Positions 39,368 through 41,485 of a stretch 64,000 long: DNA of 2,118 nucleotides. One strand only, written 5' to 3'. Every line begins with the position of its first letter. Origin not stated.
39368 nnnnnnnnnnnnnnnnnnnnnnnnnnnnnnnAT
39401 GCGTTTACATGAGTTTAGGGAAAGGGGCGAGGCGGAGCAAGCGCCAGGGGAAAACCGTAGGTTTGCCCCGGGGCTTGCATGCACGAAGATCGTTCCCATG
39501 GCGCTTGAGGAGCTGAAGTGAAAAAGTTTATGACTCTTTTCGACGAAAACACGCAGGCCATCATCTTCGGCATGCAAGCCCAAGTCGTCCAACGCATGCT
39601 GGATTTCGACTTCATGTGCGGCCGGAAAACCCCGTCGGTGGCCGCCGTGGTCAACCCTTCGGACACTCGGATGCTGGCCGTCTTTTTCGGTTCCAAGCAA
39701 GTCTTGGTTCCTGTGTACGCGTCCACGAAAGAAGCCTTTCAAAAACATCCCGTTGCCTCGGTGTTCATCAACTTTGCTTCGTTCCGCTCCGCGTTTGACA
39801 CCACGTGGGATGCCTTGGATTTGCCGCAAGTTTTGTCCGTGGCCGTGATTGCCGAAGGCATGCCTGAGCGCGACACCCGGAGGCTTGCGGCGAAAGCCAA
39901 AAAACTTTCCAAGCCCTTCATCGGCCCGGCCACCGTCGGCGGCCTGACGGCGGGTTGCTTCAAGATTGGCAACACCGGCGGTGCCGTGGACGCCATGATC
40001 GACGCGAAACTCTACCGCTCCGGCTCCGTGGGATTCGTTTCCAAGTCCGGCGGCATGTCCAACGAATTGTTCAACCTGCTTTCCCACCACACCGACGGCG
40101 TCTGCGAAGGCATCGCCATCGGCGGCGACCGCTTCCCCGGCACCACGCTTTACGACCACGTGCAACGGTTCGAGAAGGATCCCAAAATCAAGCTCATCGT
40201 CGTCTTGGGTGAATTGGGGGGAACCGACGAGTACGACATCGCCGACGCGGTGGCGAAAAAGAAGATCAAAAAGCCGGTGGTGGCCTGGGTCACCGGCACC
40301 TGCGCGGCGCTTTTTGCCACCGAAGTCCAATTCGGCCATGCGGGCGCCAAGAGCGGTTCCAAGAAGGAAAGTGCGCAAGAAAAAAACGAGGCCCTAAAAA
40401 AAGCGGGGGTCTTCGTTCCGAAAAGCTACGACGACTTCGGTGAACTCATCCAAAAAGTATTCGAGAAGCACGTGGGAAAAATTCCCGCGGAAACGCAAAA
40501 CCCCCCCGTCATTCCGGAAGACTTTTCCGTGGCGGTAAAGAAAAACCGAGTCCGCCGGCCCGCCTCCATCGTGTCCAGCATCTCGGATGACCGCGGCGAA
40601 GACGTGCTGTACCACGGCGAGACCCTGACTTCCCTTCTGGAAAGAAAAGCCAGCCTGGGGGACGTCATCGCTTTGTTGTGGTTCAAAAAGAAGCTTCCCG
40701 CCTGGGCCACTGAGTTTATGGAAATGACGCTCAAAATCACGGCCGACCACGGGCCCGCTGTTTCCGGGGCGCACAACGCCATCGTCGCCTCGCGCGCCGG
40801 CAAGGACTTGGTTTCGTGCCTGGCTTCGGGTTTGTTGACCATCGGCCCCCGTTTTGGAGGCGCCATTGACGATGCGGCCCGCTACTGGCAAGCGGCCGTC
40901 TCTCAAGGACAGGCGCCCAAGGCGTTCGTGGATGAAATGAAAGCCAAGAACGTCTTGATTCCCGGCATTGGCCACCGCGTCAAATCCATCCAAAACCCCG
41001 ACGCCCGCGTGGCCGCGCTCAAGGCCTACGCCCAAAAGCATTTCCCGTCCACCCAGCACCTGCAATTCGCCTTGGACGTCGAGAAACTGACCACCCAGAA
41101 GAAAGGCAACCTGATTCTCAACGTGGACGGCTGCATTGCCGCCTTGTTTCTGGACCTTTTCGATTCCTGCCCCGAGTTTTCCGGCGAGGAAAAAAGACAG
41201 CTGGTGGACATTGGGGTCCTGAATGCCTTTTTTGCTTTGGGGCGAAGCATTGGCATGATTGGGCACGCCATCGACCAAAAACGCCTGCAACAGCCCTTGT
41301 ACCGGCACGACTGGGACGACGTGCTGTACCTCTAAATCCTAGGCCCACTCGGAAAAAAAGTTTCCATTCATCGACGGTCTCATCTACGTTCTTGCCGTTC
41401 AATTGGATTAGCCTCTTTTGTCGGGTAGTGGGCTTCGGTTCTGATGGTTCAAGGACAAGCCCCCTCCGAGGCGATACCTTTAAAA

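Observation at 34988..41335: Co-linear aconitase - isocitrate dehydrogenase - ATP-citrate lyase (aclB-aclA) cluster: reductive TCA module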

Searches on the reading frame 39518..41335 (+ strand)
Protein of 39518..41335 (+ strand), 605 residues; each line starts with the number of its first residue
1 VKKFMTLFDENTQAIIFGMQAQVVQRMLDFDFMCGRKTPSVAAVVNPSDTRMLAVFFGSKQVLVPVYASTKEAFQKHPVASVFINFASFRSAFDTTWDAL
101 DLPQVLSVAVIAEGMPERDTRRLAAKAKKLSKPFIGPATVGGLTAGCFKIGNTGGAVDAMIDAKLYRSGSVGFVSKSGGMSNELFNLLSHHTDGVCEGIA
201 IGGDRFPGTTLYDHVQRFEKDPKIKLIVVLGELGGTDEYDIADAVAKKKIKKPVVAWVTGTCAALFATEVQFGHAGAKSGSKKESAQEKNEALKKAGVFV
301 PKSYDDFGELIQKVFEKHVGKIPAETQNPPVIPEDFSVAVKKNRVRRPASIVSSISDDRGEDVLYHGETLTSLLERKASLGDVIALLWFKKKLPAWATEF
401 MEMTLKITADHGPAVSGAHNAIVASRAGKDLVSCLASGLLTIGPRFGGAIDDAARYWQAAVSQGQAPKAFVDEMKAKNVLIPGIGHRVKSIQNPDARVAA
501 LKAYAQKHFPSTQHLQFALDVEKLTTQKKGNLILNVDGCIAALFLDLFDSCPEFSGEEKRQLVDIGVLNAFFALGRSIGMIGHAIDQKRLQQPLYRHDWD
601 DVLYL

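Call 3: search_protein_families(library=pfam, proteins=[window:39518-41335:+])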
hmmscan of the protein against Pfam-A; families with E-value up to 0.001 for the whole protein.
window:39518-41335:+ (605 aa): 4 families
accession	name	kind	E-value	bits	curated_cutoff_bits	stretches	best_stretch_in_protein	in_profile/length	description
PF00285.26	Citrate_synt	-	3.3e-24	86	27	1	397-596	166-355/357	Citrate synthase, C-terminal domain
PF00549.24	Ligase_CoA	-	3.2e-20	73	24.5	1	174-298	1-127/128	CoA-ligase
PF13607.11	Succ_CoA_lig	-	1.6e-07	31.6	27.4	1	169-310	2-134/138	Succinyl-CoA ligase like flavodoxin domain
PF02629.25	CoA_binding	-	7.8e-07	30.2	22.3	1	9-114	1-97/97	CoA binding domain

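Call 4: search_protein_families(library=ncbifam, proteins=[window:39518-41335:+])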
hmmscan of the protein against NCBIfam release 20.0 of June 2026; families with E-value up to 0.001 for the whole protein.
window:39518-41335:+ (605 aa): 20 families
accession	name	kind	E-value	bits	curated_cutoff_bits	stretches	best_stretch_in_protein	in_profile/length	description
NF004230.0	PRK05678.1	equivalog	3.1e-45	154.6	336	1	7-317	4-290/291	succinate--CoA ligase subunit alpha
TIGR01019.1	sucCoAalpha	subfamily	8.2e-42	143.6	353.2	1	58-314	43-285/286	succinate--CoA ligase subunit alpha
NF004866.0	PRK06224.1-3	subfamily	1.2e-21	77.1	245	1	350-597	18-252/275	citryl-CoA lyase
NF004869.0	PRK06224.1-6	subfamily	4.2e-21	75.4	212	1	353-547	7-203/263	citryl-CoA lyase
NF004868.0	PRK06224.1-5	subfamily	2e-20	73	193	1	352-589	7-237/260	citryl-CoA lyase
NF004864.0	PRK06224.1-1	equivalog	1.8e-16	60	261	1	354-589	20-250/278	citryl-CoA lyase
NF041301.1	Cit_synth_Halo_CitZ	equivalog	5.6e-14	51.9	550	1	397-588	176-353/379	citrate synthase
TIGR01800.1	cit_synth_II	subfamily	6.4e-12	44.9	421.3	1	398-547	167-315/368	2-methylcitrate synthase/citrate synthase II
NF041157.1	Cit_synThplmales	equivalog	4.3e-10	39.2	590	1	389-537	161-312/377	citrate synthase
TIGR02717.1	AcCoA-syn-alpha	equivalog_domain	5.1e-10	38.6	567.15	1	106-312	90-285/447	acetate--CoA ligase alpha subunit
NF009005.0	PRK12350.1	subfamily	6.9e-10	38.7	332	1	407-591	167-338/366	citrate synthase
NF004867.0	PRK06224.1-4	equivalog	3.2e-09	36.3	409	1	357-599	14-243/261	citryl-CoA lyase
NF010638.0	PRK14035.1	equivalog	3.3e-08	32.7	572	1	401-589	174-347/372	citrate synthase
NF010640.0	PRK14037.1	subfamily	3.5e-08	32.7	504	1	397-586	169-348/377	citrate synthase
NF009006.1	PRK12351.1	equivalog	1e-07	30.7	550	1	384-537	162-313/376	bifunctional 2-methylcitrate synthase/citrate synthase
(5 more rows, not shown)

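Call 8: find_homologous_proteins(query=window:39518-41335:+)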
Query window:39518-41335:+ (605 aa): 7987 proteins with E <= 0.001 among 8000 candidates; the best 120 are listed.
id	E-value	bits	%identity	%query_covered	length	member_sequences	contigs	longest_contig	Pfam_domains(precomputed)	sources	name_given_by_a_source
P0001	0.0e+0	1357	100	99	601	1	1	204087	PF00549.25,PF02629.26,PF00285.27,PF13607.12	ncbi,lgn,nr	ncbi:ATP citrate synthase [Candidatus Micrarchaeota archaeon]|nr:ATP citrate synthase [Candidatus Mi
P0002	0.0e+0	1199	86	99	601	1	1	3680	PF00549.25,PF02629.26,PF00285.27,PF13607.12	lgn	-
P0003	0.0e+0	1120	51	98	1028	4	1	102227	PF00549.25,PF00285.27,PF13607.12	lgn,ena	-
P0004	0.0e+0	1113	52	98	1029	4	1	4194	PF00549.25,PF00285.27,PF13607.12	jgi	jgi:succinyl-CoA synthetase alpha subunit/citrate synthase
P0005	0.0e+0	1112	51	98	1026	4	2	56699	PF00549.25,PF00285.27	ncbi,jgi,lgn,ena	jgi:succinyl-CoA synthetase alpha subunit/citrate synthase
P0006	0.0e+0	1099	51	99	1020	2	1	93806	PF00549.25,PF02629.26,PF00285.27,PF13607.12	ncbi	-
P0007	0.0e+0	1097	51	98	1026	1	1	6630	PF00549.25,PF00285.27,PF13607.12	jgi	-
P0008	0.0e+0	1096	52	98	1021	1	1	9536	PF00549.25,PF02629.26,PF00285.27,PF13607.12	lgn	-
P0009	0.0e+0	1096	50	98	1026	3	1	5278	PF00549.25,PF00285.27,PF13607.12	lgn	-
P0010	0.0e+0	1093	51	98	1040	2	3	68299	PF00549.25,PF00285.27,PF13607.12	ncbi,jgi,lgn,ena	jgi:succinyl-CoA synthetase alpha subunit/citrate synthase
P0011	0.0e+0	1089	52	98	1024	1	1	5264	PF00549.25,PF02629.26,PF00285.27,PF13607.12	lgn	-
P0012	0.0e+0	1078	51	98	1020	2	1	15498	PF00549.25,PF00285.27,PF13607.12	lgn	-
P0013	0.0e+0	1063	49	98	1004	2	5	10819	PF00549.25,PF00285.27,PF13607.12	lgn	-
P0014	0.0e+0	1030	49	97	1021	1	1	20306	PF00549.25,PF00285.27,PF13607.12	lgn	-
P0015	0.0e+0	1012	74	99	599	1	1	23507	PF00549.25,PF02629.26,PF00285.27,PF13607.12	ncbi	-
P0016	0.0e+0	1011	75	99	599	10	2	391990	PF00549.25,PF02629.26,PF00285.27,PF13607.12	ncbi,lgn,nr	ncbi:ATP citrate synthase [Candidatus Micrarchaeota archaeon]|nr:ATP citrate synthase [Candidatus Mi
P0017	8.8e-282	954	70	99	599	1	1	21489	PF00549.25,PF00285.27,PF13607.12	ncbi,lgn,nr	ncbi:ATP citrate synthase [Candidatus Micrarchaeota archaeon]|nr:ATP citrate synthase [Candidatus Mi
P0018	1.2e-274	931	-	-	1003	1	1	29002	PF00549.25,PF02629.26,PF00285.27,PF13607.12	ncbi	-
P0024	3.2e-248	844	61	99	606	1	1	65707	PF00549.25,PF00285.27,PF13607.12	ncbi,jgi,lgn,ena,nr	ncbi:ATP citrate synthase [Candidatus Micrarchaeota archaeon]|nr:ATP citrate synthase [Candidatus Mi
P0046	4.7e-237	807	60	99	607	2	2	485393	PF00549.25,PF00285.27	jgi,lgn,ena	-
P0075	5.7e-234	796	59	99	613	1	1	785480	PF00549.25,PF02629.26,PF00285.27,PF13607.12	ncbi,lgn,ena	-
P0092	6.1e-233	793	58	100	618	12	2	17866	PF00549.25,PF00285.27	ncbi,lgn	ncbi:MAG: citrate/2-methylcitrate synthase [Promethearchaeota archaeon]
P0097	7.6e-233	793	59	99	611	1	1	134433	PF00549.25,PF00285.27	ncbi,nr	ncbi:ATP citrate synthase [Candidatus Micrarchaeota archaeon]|nr:ATP citrate synthase [Candidatus Mi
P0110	1.6e-232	792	58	99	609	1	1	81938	PF00549.25,PF02629.26,PF00285.27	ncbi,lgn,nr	ncbi:MAG: ATP citrate synthase [Chloroflexi bacterium]|nr:ATP citrate synthase [Chloroflexota bacter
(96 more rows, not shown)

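Call 10: find_encoding_contigs(protein=P0001, flank=10000, max_places=3)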
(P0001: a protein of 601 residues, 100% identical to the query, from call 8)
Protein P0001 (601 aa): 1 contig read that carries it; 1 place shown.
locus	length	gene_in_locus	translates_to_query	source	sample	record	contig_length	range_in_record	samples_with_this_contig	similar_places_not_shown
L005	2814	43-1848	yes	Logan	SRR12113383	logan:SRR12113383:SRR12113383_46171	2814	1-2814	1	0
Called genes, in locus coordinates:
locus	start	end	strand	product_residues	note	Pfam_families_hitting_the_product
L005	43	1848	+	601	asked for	PF02629:CoA_binding (faint), PF00549:Ligase_CoA, PF13607:Succ_CoA_lig (weak), PF00285:Citrate_synt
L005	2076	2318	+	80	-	PF01191:RNA_pol_Rpb5_C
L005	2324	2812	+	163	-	?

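Call 16: search_solved_structures(query=window:39518-41335:+, show_alignments=1)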
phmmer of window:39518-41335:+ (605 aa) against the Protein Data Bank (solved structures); distinct sequences matched with E-value up to 0.001: 52.
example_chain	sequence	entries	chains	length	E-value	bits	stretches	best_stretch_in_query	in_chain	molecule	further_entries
6hxi_B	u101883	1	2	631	1.6e-230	770.1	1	3-605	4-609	Succinyl-CoA ligase (ADP-forming) subunit alpha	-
6znw_B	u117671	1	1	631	2.1e-229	766.4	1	3-605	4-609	Methanosaeta concilii ACLY-B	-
6hxh_A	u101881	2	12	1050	2.3e-221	739.9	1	2-604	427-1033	ATP-citrate synthase,Human ATP citrate lyase | ATP-citrate synthase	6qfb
6uuz_A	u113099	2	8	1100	3.9e-221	739.1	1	3-604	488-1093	ATP-citrate synthase | ATP citrate lyase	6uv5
6poe_A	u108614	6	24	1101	3.9e-221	739.1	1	3-604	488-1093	ATP-citrate synthase | ACLY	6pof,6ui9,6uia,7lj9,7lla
6o0h_A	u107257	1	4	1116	4.1e-221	739.1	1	3-604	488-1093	ATP-citrate synthase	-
9r90_A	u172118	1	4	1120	4.1e-221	739.1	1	3-604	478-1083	Isoform 2 of ATP-citrate synthase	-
6uuw_A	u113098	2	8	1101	1e-220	737.8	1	3-604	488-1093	ATP-citrate synthase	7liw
7rig_A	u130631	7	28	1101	5.1e-220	735.5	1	3-604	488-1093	ATP-citrate synthase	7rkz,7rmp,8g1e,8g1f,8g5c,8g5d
6hxj_B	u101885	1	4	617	4.9e-118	398.7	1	7-596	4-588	ATP-citrate lyase alpha-subunit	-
3mwe_B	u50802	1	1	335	3.6e-115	389.3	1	3-331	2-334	ATP-citrate synthase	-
3mwd_B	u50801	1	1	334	6.1e-115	388.5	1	3-330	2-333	ATP-citrate synthase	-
5tde_B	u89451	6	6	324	2.6e-114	386.4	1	3-319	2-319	ATP-citrate synthase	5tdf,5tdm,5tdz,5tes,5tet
5te1_A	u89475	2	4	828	1.4e-113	384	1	3-320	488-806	ATP-citrate synthase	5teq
3pff_A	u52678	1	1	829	1.4e-113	384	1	3-320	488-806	ATP-citrate synthase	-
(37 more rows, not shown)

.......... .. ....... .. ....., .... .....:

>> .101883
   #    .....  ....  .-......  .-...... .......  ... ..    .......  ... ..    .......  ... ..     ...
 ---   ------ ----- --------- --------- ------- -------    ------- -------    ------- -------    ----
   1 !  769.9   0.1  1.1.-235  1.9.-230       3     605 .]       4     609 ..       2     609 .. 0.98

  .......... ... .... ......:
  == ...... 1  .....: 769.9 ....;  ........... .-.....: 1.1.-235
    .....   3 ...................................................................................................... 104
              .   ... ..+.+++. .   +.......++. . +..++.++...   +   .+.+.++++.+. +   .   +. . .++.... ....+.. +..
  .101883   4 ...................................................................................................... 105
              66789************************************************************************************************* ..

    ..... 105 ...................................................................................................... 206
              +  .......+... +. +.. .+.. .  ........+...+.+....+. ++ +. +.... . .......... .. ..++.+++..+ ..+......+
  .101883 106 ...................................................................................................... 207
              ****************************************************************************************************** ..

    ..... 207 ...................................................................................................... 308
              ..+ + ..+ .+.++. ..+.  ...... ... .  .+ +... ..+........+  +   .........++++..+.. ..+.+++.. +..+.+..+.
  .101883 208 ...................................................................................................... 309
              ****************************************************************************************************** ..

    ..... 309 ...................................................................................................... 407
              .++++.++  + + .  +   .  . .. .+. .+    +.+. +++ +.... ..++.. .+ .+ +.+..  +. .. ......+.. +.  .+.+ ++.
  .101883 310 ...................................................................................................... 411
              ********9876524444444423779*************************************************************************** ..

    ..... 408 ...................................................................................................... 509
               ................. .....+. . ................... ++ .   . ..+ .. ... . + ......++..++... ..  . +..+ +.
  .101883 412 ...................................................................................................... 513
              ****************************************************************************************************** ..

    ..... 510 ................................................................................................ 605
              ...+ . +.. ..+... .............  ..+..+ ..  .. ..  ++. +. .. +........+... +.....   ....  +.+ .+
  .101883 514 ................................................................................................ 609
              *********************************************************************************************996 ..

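Call 27: find_encoding_contigs(protein=P0024, flank=8000, max_places=1)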
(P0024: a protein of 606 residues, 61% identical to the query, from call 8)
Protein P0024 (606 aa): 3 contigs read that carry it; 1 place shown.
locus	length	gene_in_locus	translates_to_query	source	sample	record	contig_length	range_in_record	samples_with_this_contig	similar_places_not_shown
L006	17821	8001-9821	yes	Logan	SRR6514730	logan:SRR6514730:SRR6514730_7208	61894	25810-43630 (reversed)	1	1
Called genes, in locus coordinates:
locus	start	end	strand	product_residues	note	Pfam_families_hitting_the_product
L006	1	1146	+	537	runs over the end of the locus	PF01293:PEPCK_ATP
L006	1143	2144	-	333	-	PF13207:AAA_17, PF13238:AAA_18, PF00383:dCMP_cyt_deam_1, PF14437:MafB19-deam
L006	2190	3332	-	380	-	PF01916:DS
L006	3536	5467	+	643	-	PF00330:Aconitase, PF00694:Aconitase_C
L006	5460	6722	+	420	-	PF00180:Iso_dh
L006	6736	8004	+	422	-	PF08442:ATP-grasp_2, PF24948:Citrate_synth_N, PF16114:Citrate_bind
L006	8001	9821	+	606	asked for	PF13607:Succ_CoA_lig (faint), PF00549:Ligase_CoA, PF00285:Citrate_synt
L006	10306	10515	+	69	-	PF04014:MazE_antitoxin (weak)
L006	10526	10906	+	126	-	PF01850:PIN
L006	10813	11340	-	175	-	-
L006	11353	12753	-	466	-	PF00890:FAD_binding_2 (weak), PF01134:GIDA (faint), PF03486:HI0933_like (faint), PF07992:Pyr_redox_2, PF12831:FAD_oxidored, PF13738:Pyr_redox_3, PF00070:Pyr_redox, PF02852:Pyr_redox_dim, +1 more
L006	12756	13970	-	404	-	PF00364:Biotin_lipoyl, PF25997:BSH_YhbJ (weak), PF02817:E3_binding, PF00198:2-oxoacid_dh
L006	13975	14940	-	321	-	PF02779:Transket_pyr, PF02780:Transketolase_C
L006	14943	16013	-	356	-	PF00676:E1_dh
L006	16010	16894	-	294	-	PF04055:Radical_SAM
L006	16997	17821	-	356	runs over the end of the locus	PF00730:HhH-GPD, PF00293:NUDIX, PF14815:NUDIX_4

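Call 28: find_encoding_contigs(protein=P0046, flank=8000, max_places=1)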
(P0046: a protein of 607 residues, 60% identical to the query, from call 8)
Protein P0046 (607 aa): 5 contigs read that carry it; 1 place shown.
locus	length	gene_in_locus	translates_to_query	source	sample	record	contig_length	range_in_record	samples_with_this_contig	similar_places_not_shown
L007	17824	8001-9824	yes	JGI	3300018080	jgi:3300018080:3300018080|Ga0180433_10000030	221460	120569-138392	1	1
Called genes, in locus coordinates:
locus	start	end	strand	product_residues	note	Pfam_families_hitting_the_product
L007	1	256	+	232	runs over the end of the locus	-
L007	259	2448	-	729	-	PF00009:GTP_EFTU, PF01926:MMR_HSR1 (weak), PF22042:EF-G_D2, PF03144:GTP_EFTU_D2, PF14492:EFG_III, PF03764:EFG_IV, PF00679:EFG_C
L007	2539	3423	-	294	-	-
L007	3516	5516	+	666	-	PF00330:Aconitase, PF28406:AcnX_3rd (faint), PF00694:Aconitase_C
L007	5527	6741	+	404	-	PF00180:Iso_dh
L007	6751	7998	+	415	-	PF08442:ATP-grasp_2, PF24948:Citrate_synth_N, PF16114:Citrate_bind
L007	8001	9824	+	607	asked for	PF00549:Ligase_CoA, PF00285:Citrate_synt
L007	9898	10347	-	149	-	-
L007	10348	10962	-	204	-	PF00177:Ribosomal_S7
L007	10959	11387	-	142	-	PF00164:Ribosom_S12_S23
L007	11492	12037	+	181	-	-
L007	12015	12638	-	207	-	-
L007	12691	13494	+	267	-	PF01956:EMC3_TMCO1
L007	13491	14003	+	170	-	PF02224:Cytidylate_kin (faint), PF13189:Cytidylate_kin2, PF13207:AAA_17 (weak), PF13238:AAA_18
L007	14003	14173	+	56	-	-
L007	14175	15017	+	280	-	PF01509:TruB_N, PF21238:Pus10_C (weak), PF01509:TruB_N, PF16198:TruB_C_2, PF01472:PUA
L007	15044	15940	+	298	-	PF13646:HEAT_2 (faint)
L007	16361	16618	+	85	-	PF00736:EF1_GNE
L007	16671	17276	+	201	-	PF00416:Ribosomal_S13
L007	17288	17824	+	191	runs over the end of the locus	PF01479:S4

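Call 29: find_encoding_contigs(protein=P0092, flank=8000, max_places=1)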
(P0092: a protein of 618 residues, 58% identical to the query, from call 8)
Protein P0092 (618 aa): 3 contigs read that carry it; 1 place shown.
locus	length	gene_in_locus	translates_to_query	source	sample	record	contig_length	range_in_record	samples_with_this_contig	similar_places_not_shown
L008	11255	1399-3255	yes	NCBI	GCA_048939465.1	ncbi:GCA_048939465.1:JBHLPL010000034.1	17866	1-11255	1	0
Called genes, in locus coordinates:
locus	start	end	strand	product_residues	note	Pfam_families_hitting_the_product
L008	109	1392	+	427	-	PF08442:ATP-grasp_2, PF24948:Citrate_synth_N, PF16114:Citrate_bind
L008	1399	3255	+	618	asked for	PF00549:Ligase_CoA, PF00285:Citrate_synt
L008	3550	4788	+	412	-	PF00180:Iso_dh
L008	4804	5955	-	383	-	PF02073:Peptidase_M29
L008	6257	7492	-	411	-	PF07690:MFS_1, PF00083:Sugar_tr (weak), PF07690:MFS_1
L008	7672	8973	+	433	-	-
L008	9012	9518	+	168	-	PF00383:dCMP_cyt_deam_1, PF14437:MafB19-deam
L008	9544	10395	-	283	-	PF03477:ATP-cone, PF04471:Mrr_cat (faint), PF22357:AF1548-like_C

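Call 30: find_encoding_contigs(protein=P0003, flank=8000, max_places=1)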
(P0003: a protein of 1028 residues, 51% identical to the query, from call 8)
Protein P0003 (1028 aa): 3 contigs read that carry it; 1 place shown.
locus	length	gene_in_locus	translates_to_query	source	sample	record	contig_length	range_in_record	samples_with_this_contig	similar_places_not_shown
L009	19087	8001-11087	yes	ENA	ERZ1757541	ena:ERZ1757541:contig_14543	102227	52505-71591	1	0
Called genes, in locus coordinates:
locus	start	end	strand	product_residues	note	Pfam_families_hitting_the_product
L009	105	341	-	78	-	-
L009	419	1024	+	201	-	-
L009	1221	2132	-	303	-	PF00561:Abhydrolase_1, PF12146:Hydrolase_4, PF12697:Abhydrolase_6, PF03096:Ndr (weak), PF00326:Peptidase_S9 (faint)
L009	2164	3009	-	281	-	-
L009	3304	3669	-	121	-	PF11127:YgaP-like_TM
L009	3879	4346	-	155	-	-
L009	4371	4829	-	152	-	PF11127:YgaP-like_TM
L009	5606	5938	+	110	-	PF03091:CutA1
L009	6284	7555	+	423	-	PF24948:Citrate_synth_N, PF16114:Citrate_bind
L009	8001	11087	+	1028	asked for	PF13607:Succ_CoA_lig (faint), PF00549:Ligase_CoA, PF00285:Citrate_synt, PF00549:Ligase_CoA, PF00285:Citrate_synt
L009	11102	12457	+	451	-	PF00180:Iso_dh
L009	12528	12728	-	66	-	-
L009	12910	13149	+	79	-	PF13560:HTH_31, PF12844:HTH_19, PF01381:HTH_3, PF13443:HTH_26 (weak)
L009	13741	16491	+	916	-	PF00311:PEPcase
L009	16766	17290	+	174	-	-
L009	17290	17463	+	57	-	-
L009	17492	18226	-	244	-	PF00149:Metallophos, PF12850:Metallophos_2 (weak)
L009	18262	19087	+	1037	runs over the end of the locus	PF13231:PMT_2, PF20604:DUF6798 (weak)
